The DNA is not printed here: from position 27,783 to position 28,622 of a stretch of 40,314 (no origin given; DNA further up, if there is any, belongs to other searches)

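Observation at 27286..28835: A 1.5-kb accessory insert between two convergent housekeeping operons, and the best candidate for an undescribed module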

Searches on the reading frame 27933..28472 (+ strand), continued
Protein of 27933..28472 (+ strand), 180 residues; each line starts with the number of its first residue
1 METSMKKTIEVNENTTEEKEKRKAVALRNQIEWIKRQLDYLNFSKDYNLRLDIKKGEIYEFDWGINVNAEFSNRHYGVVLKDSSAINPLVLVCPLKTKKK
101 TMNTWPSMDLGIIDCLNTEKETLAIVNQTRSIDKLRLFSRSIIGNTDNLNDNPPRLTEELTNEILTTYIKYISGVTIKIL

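Call 81: find_encoding_contigs(protein=P0222, flank=4000, max_places=2)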
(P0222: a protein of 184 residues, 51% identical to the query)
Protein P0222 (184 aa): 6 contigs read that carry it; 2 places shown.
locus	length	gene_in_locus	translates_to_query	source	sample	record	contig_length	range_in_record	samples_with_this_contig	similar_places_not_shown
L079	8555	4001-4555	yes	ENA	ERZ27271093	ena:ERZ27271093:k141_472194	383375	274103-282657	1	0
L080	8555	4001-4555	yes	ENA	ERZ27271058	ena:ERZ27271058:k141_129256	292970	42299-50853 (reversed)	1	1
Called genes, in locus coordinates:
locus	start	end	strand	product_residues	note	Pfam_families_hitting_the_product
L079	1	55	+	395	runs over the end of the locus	PF00817:IMS, PF11798:IMS_HHH (faint), PF11799:IMS_C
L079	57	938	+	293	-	PF02899:Phage_int_SAM_1, PF00589:Phage_integrase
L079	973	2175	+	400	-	PF00884:Sulfatase (faint), PF01676:Metalloenzyme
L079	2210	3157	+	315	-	-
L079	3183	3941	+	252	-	PF00528:BPD_transp_1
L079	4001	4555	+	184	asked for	PF02452:PemK_toxin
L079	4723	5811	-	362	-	PF01467:CTP_transf_like, PF08668:HDOD (weak), PF01966:HD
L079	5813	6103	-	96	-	PF01985:CRS1_YhbY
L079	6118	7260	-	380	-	-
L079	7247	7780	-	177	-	PF09419:PGP_phosphatase, PF13419:HAD_2 (weak), PF13242:Hydrolase_like (weak)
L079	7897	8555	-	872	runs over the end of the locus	PF00521:DNA_topoisoIV, PF03989:DNA_gyraseA_C (faint)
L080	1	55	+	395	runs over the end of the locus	PF00817:IMS, PF11798:IMS_HHH (faint), PF11799:IMS_C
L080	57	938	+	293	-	PF02899:Phage_int_SAM_1, PF00589:Phage_integrase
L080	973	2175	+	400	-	PF00884:Sulfatase (faint), PF01676:Metalloenzyme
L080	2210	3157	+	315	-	-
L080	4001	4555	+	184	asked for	PF02452:PemK_toxin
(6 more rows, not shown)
